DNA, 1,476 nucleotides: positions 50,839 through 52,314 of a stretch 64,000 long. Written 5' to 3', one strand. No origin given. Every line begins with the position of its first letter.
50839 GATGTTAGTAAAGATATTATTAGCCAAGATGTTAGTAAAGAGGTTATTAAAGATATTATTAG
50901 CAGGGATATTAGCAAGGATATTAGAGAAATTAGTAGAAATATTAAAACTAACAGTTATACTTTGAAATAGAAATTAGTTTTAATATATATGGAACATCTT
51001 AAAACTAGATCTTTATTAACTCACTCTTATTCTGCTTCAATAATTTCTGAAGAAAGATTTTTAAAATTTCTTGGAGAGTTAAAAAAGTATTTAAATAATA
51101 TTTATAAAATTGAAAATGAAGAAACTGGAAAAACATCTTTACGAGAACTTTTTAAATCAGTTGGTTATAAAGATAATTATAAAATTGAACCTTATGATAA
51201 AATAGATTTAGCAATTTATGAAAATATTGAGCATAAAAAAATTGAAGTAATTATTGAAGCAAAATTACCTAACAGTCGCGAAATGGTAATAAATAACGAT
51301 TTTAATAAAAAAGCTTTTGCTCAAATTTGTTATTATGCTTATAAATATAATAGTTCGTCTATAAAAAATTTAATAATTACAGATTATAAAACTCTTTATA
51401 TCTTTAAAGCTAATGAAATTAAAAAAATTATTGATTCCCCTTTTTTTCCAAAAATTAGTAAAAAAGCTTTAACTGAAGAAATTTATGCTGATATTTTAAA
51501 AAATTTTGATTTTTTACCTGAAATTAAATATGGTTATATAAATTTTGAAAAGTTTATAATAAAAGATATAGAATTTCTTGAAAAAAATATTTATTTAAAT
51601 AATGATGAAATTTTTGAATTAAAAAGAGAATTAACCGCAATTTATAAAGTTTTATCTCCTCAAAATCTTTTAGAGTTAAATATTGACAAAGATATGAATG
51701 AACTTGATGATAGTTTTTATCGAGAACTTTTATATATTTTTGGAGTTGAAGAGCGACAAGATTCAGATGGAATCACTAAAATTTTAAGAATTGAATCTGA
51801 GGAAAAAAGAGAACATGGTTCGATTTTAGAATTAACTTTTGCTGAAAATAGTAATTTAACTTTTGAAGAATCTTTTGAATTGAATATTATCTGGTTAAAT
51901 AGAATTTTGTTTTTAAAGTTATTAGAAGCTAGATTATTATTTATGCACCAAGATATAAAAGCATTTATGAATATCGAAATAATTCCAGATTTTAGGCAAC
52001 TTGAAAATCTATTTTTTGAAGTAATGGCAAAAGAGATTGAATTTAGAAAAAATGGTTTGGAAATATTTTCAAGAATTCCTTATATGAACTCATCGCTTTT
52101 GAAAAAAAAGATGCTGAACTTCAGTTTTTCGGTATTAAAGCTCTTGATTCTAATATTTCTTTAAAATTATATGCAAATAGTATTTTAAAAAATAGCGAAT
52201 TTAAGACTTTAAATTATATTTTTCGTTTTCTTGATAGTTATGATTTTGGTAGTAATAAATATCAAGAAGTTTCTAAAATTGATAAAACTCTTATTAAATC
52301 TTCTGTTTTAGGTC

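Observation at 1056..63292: Octamer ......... is tens-fold over-represented on both strands: candidate DNA-uptake-type genomic word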

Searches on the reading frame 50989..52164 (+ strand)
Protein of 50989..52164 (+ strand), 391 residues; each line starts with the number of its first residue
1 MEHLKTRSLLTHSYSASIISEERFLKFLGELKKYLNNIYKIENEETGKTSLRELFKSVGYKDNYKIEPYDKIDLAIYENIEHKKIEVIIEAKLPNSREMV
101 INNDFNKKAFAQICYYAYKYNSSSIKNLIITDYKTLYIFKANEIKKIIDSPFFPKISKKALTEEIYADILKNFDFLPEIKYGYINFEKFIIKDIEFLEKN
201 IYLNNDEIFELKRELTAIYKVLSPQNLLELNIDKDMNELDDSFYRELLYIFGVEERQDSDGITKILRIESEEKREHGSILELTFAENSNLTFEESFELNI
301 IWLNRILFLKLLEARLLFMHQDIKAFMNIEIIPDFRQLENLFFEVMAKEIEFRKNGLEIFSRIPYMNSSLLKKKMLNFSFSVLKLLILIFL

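Call 22: search_protein_families(library=pfam, proteins=[window:50989-52164:+], max_evalue=0.0001)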
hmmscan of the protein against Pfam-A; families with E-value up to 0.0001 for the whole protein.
window:50989-52164:+ (391 aa): 2 families
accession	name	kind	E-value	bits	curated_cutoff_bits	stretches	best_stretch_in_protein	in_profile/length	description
PF23653.1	DUF7149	-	1.8e-33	116.5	27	1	5-235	2-239/239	Domain of unknown function (DUF7149)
PF25120.1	DUF7814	-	5e-33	115.1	27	1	237-377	2-162/228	Domain of unknown function (DUF7814)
